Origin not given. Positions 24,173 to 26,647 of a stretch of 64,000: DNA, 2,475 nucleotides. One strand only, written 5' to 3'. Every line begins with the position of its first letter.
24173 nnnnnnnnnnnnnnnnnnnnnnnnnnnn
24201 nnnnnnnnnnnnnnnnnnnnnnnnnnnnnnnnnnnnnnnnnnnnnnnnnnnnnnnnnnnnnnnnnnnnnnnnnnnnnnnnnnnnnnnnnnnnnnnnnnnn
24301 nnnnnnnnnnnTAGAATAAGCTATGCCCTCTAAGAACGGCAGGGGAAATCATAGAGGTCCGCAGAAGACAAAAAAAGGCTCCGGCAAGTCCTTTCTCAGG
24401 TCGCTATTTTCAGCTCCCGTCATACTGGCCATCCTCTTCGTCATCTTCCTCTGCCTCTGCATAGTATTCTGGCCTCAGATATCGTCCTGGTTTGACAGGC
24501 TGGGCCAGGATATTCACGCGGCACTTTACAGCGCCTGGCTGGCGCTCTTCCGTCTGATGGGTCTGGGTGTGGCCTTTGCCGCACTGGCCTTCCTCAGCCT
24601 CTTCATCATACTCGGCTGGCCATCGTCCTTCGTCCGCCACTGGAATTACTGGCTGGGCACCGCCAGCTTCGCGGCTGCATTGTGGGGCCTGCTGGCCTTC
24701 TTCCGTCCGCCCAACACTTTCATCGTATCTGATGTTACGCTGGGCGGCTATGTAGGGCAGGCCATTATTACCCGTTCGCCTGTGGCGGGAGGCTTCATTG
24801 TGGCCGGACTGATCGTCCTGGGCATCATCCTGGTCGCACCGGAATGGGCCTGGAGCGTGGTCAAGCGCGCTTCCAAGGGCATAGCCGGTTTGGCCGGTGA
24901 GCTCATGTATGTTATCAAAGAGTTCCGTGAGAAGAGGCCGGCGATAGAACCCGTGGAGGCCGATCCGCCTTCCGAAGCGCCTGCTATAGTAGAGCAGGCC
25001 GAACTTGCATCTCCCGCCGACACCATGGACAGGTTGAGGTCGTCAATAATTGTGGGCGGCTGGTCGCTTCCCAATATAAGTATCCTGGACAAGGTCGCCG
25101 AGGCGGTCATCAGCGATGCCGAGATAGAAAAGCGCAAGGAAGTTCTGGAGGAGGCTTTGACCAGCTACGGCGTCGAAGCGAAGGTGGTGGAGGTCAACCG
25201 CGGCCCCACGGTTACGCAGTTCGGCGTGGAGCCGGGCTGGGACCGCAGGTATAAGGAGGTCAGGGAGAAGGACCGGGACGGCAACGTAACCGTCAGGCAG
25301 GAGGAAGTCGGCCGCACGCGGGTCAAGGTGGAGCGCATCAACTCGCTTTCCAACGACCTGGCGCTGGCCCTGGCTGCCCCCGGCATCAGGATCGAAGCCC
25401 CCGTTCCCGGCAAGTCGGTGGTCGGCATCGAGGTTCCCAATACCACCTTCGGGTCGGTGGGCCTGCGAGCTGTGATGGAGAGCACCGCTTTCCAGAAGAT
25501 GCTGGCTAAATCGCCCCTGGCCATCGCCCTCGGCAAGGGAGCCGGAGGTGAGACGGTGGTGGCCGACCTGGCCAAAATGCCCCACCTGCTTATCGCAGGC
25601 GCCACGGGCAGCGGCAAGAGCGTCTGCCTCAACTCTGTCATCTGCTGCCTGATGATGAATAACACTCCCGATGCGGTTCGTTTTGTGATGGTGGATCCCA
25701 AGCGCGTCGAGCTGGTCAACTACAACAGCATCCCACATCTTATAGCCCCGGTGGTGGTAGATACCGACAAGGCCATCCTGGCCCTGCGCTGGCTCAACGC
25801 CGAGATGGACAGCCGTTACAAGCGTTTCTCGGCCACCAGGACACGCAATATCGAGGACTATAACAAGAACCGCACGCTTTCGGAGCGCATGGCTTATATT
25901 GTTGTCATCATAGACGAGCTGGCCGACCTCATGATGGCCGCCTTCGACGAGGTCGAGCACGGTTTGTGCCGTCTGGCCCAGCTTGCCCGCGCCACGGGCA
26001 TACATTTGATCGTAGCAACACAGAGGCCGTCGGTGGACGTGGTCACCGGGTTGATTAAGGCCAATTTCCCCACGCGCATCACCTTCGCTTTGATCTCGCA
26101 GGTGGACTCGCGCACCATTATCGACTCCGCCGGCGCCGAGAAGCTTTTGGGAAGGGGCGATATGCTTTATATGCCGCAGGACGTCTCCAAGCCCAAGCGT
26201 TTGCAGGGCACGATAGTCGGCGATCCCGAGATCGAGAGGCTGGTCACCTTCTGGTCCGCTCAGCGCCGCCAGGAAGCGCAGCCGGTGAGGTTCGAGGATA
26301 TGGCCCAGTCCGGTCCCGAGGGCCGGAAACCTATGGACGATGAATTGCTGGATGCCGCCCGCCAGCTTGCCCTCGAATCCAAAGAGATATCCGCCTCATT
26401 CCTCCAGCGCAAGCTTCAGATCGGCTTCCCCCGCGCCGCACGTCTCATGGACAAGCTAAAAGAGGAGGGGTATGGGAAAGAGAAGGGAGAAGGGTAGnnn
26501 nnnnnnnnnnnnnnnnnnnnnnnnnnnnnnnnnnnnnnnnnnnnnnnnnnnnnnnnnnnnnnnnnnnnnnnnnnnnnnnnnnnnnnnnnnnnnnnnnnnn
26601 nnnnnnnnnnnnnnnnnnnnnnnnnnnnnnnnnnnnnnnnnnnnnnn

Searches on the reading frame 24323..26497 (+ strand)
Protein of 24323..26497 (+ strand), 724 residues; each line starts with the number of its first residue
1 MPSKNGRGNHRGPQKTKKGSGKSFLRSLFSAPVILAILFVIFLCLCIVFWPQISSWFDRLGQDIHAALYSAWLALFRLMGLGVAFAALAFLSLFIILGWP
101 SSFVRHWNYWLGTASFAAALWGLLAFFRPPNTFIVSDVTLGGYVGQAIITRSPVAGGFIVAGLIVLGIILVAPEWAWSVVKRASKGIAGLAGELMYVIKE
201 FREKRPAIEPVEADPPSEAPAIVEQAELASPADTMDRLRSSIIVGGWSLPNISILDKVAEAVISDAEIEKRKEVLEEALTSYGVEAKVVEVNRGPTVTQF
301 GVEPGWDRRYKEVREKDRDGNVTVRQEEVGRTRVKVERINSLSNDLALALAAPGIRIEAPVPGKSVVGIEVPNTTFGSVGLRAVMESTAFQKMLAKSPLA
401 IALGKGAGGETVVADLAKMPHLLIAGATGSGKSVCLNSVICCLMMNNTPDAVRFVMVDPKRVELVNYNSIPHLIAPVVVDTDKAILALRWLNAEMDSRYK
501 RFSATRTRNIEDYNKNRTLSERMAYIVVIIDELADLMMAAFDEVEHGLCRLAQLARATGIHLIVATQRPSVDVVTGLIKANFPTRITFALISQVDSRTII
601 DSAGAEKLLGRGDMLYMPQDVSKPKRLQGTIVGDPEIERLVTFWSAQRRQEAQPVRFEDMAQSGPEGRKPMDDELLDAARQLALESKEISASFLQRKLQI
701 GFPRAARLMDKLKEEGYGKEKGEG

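Call 5: search_protein_families(library=pfam, proteins=[window:24323-26497:+], max_evalue=0.01)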
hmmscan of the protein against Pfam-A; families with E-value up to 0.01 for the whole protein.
window:24323-26497:+ (724 aa): 7 families
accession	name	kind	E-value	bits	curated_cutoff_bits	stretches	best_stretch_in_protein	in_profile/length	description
PF01580.24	FtsK_SpoIIIE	-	1.8e-58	198.1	24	1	381-571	2-221/221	FtsK/SpoIIIE family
PF17854.6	FtsK_alpha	-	2.7e-27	95.3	22.9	1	249-373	1-101/101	FtsK alpha domain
PF09397.16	FtsK_gamma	-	2e-15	56.7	30.6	1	672-717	3-48/63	Ftsk gamma domain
PF12846.13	AAA_10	-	0.0014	18.2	27.5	1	418-461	20-59/362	AAA-like domain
PF20703.3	nSTAND1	-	0.0056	16.8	27.1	1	410-564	24-157/379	Novel STAND NTPase 1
PF00437.27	T2SSE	-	0.0089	15.2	24.9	0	421-446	144-169/370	Type II/IV secretion system protein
PF02456.21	Adeno_IVa2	-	0.009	15.3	21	0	423-456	91-124/370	Adenovirus IVa2 protein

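Call 10: find_related_loci(query=window:24323-26497:+, collection=genome_contigs, flank=10000)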
Query window:24323-26497:+ (724 aa) in genome_contigs; peptide patterns used: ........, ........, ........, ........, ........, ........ (x = any residue, [..] = any of these).
76 stretches matched a pattern; 44 encode a relative of the query (tblastn E <= 1e-3); 44 distinct loci.
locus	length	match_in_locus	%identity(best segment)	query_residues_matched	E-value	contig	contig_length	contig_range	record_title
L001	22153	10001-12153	95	1-718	0e+0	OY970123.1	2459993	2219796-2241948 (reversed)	MAG: uncultured Chloroflexia bacterium isolate MFD01476.bin.c.5 genome assembly, chromosome: 1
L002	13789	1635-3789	90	1-718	0e+0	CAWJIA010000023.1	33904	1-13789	MAG: uncultured Chloroflexia bacterium isolate MFD03726.bin.1.148 genome assembly, contig: contig_55153, whole genome sh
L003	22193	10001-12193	78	1-724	0e+0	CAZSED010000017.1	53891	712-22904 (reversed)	MAG TPA_asm: uncultured Dehalococcoidales bacterium isolate SRP098346_co1_392 genome assembly, contig: NODE_257_length_5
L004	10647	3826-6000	76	1-723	0e+0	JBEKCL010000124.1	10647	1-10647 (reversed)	MAG: Dehalococcoidia bacterium isolate SPRUCE 159 SPRUCE_159_124, whole genome shotgun sequence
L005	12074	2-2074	93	31-721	0e+0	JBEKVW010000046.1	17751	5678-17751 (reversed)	MAG: Dehalococcoidia bacterium isolate SPRUCE 613 SPRUCE_613_46, whole genome shotgun sequence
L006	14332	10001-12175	72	1-721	0e+0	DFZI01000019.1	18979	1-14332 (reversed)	MAG TPA_asm: Dehalococcoidia bacterium UBA4060 UBA4060_contig_19344, whole genome shotgun sequence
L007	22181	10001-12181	73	1-722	0e+0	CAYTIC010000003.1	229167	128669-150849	MAG TPA_asm: uncultured Dehalococcoidales bacterium isolate SRP302447_co3_791 genome assembly, contig: NODE_132_length_2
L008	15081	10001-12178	73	1-721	0e+0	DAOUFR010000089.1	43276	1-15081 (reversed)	MAG TPA_asm: Dehalococcoidia bacterium isolate R125_62 16601, whole genome shotgun sequence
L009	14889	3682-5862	73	1-723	0e+0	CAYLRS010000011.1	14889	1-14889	MAG TPA_asm: uncultured Dehalococcoidales bacterium isolate binchicken_co91_488 genome assembly, contig: NODE_4727_lengt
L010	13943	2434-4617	72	1-723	0e+0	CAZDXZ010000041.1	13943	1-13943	MAG TPA_asm: uncultured Dehalococcoidales bacterium isolate SRP098346_co1_76 genome assembly, contig: NODE_5023_length_1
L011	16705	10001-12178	72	1-721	0e+0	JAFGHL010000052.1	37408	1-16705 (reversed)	MAG: Dehalococcoidia bacterium isolate Zod_Metabat.1459 k87_4757342, whole genome shotgun sequence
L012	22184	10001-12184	73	1-723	0e+0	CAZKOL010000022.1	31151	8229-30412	MAG TPA_asm: uncultured Dehalococcoidales bacterium isolate SRP178699_co2_170 genome assembly, contig: NODE_699_length_3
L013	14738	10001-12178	73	1-721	0e+0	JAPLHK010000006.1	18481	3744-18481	MAG: Chloroflexota bacterium isolate LacPavin_0419_WC90_MAG_53_8 LacPavin_0419_WC90_scaffold_310047, whole genome shotgu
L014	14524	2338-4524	72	1-724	0e+0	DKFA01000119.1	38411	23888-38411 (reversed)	MAG TPA_asm: Dehalococcoidia bacterium UBA6808 UBA6808_contig_24032, whole genome shotgun sequence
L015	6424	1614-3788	73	1-720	0e+0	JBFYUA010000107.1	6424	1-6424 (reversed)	MAG: Dehalococcoidia bacterium isolate PPR_0282 k121_1237333, whole genome shotgun sequence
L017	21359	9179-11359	70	1-721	0e+0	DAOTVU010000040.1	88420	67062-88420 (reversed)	MAG TPA_asm: Dehalococcoidia bacterium isolate H111_81 k127_2224029, whole genome shotgun sequence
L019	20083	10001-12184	73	1-723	0e+0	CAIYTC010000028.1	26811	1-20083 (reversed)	MAG: uncultured Dehalococcoidia bacterium isolate AlinenSedimentsD1_bin-0298 genome assembly, contig: bin-0298:028/296,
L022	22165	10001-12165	86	1-722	0e+0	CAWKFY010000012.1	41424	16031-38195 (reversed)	MAG: uncultured Chloroflexia bacterium isolate MFD04492.bin.2.15 genome assembly, contig: contig_29831, whole genome sho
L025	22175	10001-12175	86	1-722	0e+0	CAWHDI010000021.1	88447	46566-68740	MAG: uncultured Chloroflexia bacterium isolate MFD03726.bin.2.168 genome assembly, contig: contig_30027, whole genome sh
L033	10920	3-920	97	418-723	0e+0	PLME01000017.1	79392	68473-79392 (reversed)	MAG: Dehalococcoidia bacterium isolate fen_1075 73.20120800_E3S.24_contig_3303, whole genome shotgun sequence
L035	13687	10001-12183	84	2-723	0e+0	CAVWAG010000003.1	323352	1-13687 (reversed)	MAG: uncultured Chloroflexia bacterium isolate MFD03726.bin.2.102 genome assembly, contig: contig_25319, whole genome sh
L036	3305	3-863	84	436-722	5e-169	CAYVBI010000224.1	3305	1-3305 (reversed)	MAG TPA_asm: uncultured Dehalococcoidales bacterium isolate SRP178699_co1_305 genome assembly, contig: NODE_46052_length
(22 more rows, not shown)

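Call 15: search_protein_families(library=pfam, proteins=[L001:12180-13196:+, L001:13214-13858:+, L002:4806-5255:-, L002:5252-5695:-, L005:2124-3641:+, L005:3613-4047:+, L005:4096-5052:+, L005:5073-5870:-, L012:12219-13187:-, L012:13174-14790:-], max_evalue=0.01)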
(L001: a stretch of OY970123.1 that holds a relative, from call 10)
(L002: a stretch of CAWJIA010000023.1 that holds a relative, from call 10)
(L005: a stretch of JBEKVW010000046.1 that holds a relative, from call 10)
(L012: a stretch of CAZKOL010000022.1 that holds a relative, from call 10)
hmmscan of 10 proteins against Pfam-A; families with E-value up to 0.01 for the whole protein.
L001:12180-13196:+ (338 aa): 0 families

L001:13214-13858:+ (214 aa): 1 family
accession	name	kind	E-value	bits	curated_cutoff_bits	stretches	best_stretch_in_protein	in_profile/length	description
PF12869.13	tRNA_anti-like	-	5.3e-06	26.5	23.5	1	124-209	59-145/146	tRNA_anti-like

L002:4806-5255:- (149 aa): 0 families

L002:5252-5695:- (147 aa): 0 families

L005:2124-3641:+ (505 aa): 0 families

L005:3613-4047:+ (144 aa): 1 family
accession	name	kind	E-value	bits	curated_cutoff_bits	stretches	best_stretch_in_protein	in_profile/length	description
PF04266.20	ASCH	-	0.0008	20.5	21.2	1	5-71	1-67/103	ASCH domain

L005:4096-5052:+ (318 aa): 0 families

L005:5073-5870:- (265 aa): 1 family
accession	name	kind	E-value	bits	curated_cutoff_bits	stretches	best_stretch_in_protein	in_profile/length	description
PF14279.12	HNH_5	-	2.1e-14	53.6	27.5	1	3-54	1-53/56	HNH endonuclease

L012:12219-13187:- (322 aa): 1 family
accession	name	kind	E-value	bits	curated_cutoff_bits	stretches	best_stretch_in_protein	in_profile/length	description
PF16280.10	DUF4928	-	1.8e-93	313.6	25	1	32-314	15-305/306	Domain of unknown function (DUF4928)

L012:13174-14790:- (538 aa): 3 families
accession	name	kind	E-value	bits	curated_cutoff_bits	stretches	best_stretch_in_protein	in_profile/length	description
PF00145.23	DNA_methylase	-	6.2e-51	174.2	22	1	155-509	2-318/324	C-5 cytosine-specific DNA methylase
PF03852.21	Vsr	-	6.4e-26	90.5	27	1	6-71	8-73/74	DNA mismatch endonuclease Vsr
PF04480.18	DUF559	-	0.00034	20.9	20.6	1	98-138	67-107/109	Protein of unknown function (DUF559)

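Call 16: search_protein_families(library=pfam, proteins=[L019:12200-13105:-, L019:13280-13675:+, L022:12198-13013:-, L022:15729-16487:+, L022:16471-17415:-, L025:12216-12962:+, L035:12221-13189:-, L036:987-2165:+, L010:4654-5349:+, L014:4606-5196:+], max_evalue=0.01)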
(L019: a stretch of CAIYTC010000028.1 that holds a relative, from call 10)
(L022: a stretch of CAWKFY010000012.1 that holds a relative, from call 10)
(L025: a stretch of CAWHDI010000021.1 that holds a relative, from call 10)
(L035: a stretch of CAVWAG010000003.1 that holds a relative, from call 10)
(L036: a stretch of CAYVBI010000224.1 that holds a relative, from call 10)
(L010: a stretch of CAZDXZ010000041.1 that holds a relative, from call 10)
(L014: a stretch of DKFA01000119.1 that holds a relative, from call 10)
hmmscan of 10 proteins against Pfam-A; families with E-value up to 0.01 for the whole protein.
L019:12200-13105:- (301 aa): 4 families
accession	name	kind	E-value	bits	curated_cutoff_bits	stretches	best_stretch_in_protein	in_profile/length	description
PF04471.18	Mrr_cat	-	1.3e-33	116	21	1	153-272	2-115/115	Restriction endonuclease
PF14338.12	Mrr_N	-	6.2e-31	106.8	29.5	1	6-91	1-86/87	Mrr N-terminal domain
PF22722.2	NA-iREase1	-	3.7e-09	37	27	1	166-265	7-101/106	NACHT-associated inactive Restriction Endonuclease 1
PF13156.12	Mrr_cat_2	-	1.2e-05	25.6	22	1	188-276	28-118/127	Restriction endonuclease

L019:13280-13675:+ (131 aa): 0 families

L022:12198-13013:- (271 aa): 1 family
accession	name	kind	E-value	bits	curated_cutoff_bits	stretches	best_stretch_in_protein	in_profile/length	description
PF13020.12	NOV_C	-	3.3e-13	49.9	22.1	1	155-235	1-84/91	Protein NO VEIN, C-terminal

L022:15729-16487:+ (252 aa): 0 families

L022:16471-17415:- (314 aa): 4 families
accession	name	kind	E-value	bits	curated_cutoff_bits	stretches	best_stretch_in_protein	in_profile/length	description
PF12762.13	DDE_Tnp_IS1595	-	6.1e-37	127.4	27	1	145-284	1-153/153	ISXO2-like transposase domain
PF12760.12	Zn_ribbon_IS1595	-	3.2e-13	49.8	25.4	1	33-78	1-46/46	Transposase zinc-ribbon domain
PF09723.15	Zn_ribbon_8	-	0.0004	20.8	34.4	0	70-83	6-19/41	Zinc ribbon domain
PF01780.25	Ribosomal_L37ae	-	0.0066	17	21.9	0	48-80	31-62/85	Ribosomal L37ae protein family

L025:12216-12962:+ (248 aa): 0 families

L035:12221-13189:- (322 aa): 1 family
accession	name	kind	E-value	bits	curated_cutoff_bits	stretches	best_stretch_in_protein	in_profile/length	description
PF05066.19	HARE-HTH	-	5.5e-14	52.8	25.9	1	4-71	2-65/71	HB1, ASXL, restriction endonuclease HTH domain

L036:987-2165:+ (392 aa): 3 families
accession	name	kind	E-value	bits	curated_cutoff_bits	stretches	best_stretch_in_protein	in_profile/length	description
PF01972.22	SDH_protease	-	1.2e-09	38.1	31.3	1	69-140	89-160/286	ClpP-like SDH-type serine proteinase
PF25145.1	NfeD1b_N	-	4e-08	33.5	40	1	76-175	36-134/189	NfeD1b, N-terminal domain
PF00574.28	CLP_protease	-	0.00036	20.9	20.2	1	72-123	47-98/182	Clp protease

L010:4654-5349:+ (231 aa): 3 families
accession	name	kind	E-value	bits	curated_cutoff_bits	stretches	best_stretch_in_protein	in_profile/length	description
PF01844.29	HNH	-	4e-07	30.5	21.4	1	186-229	1-47/47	HNH endonuclease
PF14279.12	HNH_5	-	1.5e-06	28.5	27.5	1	186-230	1-47/56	HNH endonuclease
PF02945.21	Endonuclease_7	-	0.0024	18.2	23.6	1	172-224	12-61/82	Recombination endonuclease VII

L014:4606-5196:+ (196 aa): 1 family
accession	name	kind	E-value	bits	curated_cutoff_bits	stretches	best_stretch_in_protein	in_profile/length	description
PF18928.5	DUF5677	-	2.1e-07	31.6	27.1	1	38-107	3-73/166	Family of unknown function (DUF5677)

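Call 31: search_protein_families(library=pfam, proteins=[L033:1448-2479:-, L005:7604-8371:-, L007:12835-13995:+, L007:13955-15301:+, L001:20200-20874:-, L019:16915-18243:-, L019:18300-19517:-, L014:6051-8180:-], max_evalue=0.01)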
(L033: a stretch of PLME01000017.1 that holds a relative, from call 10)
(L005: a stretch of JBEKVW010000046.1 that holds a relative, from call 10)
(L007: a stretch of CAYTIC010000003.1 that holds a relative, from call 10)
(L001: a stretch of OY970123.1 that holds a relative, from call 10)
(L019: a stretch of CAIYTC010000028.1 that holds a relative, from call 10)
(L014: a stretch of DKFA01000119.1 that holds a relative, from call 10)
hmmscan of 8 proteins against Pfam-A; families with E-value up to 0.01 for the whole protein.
L033:1448-2479:- (343 aa): 1 family
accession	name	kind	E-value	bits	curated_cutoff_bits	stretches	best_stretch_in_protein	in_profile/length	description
PF10974.15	DUF2804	-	9.6e-115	383.8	26.9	1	3-343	2-339/339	Domain of unknown function (DUF2804)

L005:7604-8371:- (255 aa): 0 families

L007:12835-13995:+ (386 aa): 2 families
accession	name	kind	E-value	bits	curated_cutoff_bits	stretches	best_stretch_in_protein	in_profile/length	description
PF00557.29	Peptidase_M24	-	4.5e-35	121.8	23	1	158-366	5-208/208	Metallopeptidase family M24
PF01321.24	Creatinase_N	-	2.7e-15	57.5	22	1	18-147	1-128/128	Creatinase/Prolidase N-terminal domain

L007:13955-15301:+ (448 aa): 3 families
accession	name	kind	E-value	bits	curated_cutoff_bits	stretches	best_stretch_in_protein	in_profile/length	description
PF07690.21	MFS_1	-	1.8e-65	221.6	33.4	2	46-391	3-347/347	Major Facilitator Superfamily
PF00083.30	Sugar_tr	-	6.8e-12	45.4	22.3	1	52-215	28-193/452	Sugar (and other) transporter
PF03137.26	OATP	-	3.9e-07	29.2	25.8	1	41-123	3-85/545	Organic Anion Transporter Polypeptide (OATP) family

L001:20200-20874:- (224 aa): 2 families
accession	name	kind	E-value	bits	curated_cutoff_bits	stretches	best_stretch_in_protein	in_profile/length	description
PF17932.6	TetR_C_24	-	2.6e-19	70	26.4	1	104-218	2-114/114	Tetracyclin repressor-like, C-terminal domain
PF00440.29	TetR_N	-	7.5e-07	29.3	24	1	53-80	17-44/47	Bacterial regulatory proteins, tetR family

L019:16915-18243:- (442 aa): 2 families
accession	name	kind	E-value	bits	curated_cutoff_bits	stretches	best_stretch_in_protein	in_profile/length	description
PF00282.25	Pyridoxal_deC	-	5.6e-22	78.4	27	1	23-328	30-356/375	Pyridoxal-dependent decarboxylase conserved domain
PF00266.25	Aminotran_5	-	1.4e-10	41.1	21.5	1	96-209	66-177/371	Aminotransferase class-V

L019:18300-19517:- (405 aa): 1 family
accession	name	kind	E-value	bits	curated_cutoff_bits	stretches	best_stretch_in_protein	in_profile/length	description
PF05684.17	DUF819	-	1.9e-38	132.9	27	1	43-404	22-378/379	Protein of unknown function (DUF819)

L014:6051-8180:- (709 aa): 8 families
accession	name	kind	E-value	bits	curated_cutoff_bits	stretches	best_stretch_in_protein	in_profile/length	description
PF04234.18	CopC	-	8.7e-11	43.1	23.3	0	564-628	22-80/92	CopC domain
PF08922.17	DUF1905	-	3.4e-07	30.7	24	0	565-589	26-47/81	Domain of unknown function (DUF1905)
PF13620.12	CarboxypepD_reg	-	0.00016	22.4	32.3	0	254-286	42-74/82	Carboxypeptidase regulatory-like domain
PF07523.18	Big_3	-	0.0002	22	21.2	0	161-183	37-59/68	Bacterial Ig-like domain (group 3)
PF09912.14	DUF2141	-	0.0017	18.7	24.4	0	573-621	10-59/112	Uncharacterized protein conserved in bacteria (DUF2141)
PF25788.1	Ig_Rha78A_N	-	0.0019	18.8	27.4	1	39-122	11-101/105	Rha78A-like, N-terminal immunoglobulin domain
PF16656.11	Pur_ac_phosph_N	-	0.0023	18.9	30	0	81-122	56-93/93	Purple acid Phosphatase, N-terminal domain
PF00630.25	Filamin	-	0.0033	18.6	26.9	0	303-354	21-69/93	Filamin/ABP280 repeat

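Call 59: search_protein_families(library=padloc, proteins=[L001:12180-13196:+, L001:13214-13858:+, L002:4806-5255:-, L002:5252-5695:-, L005:2124-3641:+, L005:4096-5052:+, L005:5073-5870:-, L025:12216-12962:+, L035:12221-13189:-, L036:987-2165:+], max_evalue=0.001)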
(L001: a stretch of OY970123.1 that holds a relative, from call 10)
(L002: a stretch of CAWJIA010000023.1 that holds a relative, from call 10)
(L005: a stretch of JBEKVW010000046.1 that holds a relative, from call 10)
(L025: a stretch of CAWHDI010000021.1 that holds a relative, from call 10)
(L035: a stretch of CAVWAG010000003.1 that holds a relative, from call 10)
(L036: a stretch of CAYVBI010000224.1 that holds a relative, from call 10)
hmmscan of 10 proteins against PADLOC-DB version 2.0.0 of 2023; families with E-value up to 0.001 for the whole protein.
L001:12180-13196:+ (338 aa): 0 families

L001:13214-13858:+ (214 aa): 0 families

L002:4806-5255:- (149 aa): 0 families

L002:5252-5695:- (147 aa): 0 families

L005:2124-3641:+ (505 aa): 6 families
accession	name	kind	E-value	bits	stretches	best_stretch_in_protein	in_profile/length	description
PDLC04422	PDC-M11A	-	2.2e-212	704.4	1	1-502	1-500/501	-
PDLC04419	PDC-M11A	-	2.9e-114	380.1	1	148-503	5-357/357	-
PDLC04421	PDC-M11A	-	4.5e-75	251.2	1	1-469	1-462/486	-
PDLC04417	PDC-M11A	-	4.5e-56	188.8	1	1-487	1-485/501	-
PDLC04420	PDC-M11A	-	1.9e-48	163.3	1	112-478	2-359/376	-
PDLC04418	PDC-M11A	-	1.1e-46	157.6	1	152-503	89-444/444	-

L005:4096-5052:+ (318 aa): 0 families

L005:5073-5870:- (265 aa): 0 families

L025:12216-12962:+ (248 aa): 0 families

L035:12221-13189:- (322 aa): 0 families

L036:987-2165:+ (392 aa): 0 families
